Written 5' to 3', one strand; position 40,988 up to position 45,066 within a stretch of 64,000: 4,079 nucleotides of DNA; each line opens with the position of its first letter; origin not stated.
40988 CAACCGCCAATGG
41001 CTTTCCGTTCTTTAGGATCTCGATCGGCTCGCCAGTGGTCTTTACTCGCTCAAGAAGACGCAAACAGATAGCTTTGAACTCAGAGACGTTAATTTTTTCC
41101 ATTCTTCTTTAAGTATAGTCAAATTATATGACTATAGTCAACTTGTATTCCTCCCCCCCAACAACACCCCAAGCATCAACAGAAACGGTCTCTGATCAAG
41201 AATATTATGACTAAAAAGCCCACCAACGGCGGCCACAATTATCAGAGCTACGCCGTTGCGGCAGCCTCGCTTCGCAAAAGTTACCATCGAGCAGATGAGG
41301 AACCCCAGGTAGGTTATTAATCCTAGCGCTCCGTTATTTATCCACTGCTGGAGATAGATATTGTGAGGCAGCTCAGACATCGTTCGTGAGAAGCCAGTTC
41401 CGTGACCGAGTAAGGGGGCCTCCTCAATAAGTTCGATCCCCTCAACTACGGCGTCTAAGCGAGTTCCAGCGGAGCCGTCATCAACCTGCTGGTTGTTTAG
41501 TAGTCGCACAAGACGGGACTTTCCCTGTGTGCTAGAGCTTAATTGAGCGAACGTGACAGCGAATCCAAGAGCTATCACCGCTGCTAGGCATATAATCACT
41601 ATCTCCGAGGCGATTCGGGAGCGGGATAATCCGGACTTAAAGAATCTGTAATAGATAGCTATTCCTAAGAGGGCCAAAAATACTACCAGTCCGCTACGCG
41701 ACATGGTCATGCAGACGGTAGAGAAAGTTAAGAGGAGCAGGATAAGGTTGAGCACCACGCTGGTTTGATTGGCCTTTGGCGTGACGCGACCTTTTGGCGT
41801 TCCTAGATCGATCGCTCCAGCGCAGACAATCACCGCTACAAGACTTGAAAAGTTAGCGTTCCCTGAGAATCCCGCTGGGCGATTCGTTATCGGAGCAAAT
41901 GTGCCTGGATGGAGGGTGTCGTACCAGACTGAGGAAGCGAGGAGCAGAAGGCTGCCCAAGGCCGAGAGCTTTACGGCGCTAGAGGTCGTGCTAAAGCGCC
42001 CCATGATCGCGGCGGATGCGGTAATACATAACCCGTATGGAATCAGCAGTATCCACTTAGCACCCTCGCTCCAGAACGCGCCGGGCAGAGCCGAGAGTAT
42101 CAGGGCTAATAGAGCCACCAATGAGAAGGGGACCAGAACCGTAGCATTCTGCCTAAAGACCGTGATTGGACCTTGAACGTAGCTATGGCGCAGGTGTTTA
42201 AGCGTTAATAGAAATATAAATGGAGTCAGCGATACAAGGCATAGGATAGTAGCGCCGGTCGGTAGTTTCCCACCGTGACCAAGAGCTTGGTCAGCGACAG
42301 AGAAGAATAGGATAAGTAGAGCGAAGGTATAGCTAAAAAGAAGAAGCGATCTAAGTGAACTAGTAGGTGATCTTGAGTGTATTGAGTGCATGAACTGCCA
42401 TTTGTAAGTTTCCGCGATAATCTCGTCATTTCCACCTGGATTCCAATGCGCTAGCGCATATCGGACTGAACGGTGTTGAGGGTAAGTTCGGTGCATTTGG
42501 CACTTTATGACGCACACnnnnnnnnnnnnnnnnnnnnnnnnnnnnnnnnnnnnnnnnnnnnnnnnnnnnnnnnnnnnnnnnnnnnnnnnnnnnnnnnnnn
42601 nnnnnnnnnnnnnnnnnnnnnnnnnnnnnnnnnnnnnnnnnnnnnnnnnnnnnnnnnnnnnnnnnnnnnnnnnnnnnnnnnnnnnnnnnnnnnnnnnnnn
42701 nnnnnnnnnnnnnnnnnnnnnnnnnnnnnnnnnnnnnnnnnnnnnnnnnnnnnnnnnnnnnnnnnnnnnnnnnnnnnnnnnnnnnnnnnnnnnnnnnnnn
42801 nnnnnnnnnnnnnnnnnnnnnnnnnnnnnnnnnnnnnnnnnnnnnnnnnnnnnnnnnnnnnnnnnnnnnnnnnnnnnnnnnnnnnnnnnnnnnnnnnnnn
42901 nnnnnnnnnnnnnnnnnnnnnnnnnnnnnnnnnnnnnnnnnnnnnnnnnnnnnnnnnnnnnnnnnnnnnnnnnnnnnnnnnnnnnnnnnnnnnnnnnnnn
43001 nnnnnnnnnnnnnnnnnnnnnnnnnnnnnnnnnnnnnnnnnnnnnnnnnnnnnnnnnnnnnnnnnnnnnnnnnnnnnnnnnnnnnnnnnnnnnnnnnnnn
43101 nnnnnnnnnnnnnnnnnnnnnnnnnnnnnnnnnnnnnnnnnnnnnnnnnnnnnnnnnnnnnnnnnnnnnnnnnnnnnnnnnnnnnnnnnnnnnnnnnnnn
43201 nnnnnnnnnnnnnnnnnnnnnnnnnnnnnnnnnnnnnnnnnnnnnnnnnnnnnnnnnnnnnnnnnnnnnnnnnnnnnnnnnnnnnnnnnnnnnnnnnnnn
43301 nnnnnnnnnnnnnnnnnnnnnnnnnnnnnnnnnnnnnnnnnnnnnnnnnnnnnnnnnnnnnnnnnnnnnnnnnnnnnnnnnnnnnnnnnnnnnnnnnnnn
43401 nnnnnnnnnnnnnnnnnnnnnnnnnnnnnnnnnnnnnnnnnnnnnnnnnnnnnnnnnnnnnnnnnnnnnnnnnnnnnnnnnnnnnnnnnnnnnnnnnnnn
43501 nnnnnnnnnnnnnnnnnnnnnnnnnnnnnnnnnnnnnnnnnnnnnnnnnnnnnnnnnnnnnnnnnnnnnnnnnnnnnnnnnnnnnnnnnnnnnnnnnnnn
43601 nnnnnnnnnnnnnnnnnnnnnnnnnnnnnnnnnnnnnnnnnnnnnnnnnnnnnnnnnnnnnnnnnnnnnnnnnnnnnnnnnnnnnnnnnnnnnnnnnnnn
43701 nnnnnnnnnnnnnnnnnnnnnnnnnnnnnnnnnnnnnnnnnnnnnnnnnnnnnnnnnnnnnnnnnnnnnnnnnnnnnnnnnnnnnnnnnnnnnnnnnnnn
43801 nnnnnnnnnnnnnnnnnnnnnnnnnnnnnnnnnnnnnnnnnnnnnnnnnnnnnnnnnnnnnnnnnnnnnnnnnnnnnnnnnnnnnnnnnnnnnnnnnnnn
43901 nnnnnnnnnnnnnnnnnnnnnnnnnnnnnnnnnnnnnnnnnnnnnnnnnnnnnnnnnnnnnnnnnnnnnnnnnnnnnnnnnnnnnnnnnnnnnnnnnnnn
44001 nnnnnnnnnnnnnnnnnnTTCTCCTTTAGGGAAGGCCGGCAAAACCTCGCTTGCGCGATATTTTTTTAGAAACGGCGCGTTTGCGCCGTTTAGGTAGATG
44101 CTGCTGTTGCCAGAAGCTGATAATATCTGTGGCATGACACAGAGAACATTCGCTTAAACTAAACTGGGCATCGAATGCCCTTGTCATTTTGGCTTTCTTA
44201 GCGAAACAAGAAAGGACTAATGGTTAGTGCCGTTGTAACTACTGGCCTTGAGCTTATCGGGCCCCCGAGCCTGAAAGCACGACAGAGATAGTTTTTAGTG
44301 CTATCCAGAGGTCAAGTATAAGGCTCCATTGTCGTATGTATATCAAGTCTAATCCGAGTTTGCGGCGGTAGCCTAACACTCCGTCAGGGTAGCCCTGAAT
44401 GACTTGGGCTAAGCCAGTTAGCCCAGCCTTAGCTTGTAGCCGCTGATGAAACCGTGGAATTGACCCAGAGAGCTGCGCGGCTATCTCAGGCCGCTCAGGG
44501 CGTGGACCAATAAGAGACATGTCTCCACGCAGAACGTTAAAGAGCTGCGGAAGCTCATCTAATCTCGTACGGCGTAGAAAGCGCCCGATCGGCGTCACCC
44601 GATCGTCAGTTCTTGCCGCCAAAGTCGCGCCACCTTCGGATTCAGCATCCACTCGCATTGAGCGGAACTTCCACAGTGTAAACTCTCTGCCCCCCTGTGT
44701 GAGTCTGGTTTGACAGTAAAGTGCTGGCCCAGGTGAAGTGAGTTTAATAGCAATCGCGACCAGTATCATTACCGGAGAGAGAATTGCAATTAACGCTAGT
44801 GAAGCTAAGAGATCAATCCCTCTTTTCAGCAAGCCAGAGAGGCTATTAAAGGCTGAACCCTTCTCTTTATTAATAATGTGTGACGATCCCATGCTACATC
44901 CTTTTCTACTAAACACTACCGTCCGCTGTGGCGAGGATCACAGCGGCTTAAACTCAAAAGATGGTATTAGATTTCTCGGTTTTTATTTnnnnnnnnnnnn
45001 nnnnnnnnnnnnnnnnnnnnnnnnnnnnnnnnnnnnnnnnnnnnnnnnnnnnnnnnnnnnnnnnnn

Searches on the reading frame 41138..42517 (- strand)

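Call 94: search_protein_families(library=pfam, proteins=[window:41138-42517:-], max_evalue=0.0001)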
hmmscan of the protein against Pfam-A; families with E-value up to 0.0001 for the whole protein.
window:41138-42517:- (459 aa): 1 family
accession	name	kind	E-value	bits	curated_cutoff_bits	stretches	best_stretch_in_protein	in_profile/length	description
PF04932.20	Wzy_C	-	6.3e-16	58.9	31.7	1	260-404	2-149/149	O-Antigen ligase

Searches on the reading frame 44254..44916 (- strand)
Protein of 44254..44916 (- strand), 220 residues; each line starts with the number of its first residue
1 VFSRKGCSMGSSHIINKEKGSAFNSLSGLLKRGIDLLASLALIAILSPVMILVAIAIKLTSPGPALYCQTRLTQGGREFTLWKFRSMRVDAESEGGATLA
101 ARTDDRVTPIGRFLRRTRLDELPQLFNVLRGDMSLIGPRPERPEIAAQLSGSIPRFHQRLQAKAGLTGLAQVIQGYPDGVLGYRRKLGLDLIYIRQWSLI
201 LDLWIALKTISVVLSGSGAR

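Call 94: search_protein_families(library=pfam, proteins=[window:44254-44916:-], max_evalue=0.0001)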
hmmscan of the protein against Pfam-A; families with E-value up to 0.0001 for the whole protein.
window:44254-44916:- (220 aa): 1 family
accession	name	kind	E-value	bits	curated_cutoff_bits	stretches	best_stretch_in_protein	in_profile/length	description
PF02397.22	Bac_transf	-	3.9e-64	215.9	27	1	31-214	1-178/179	Bacterial sugar transferase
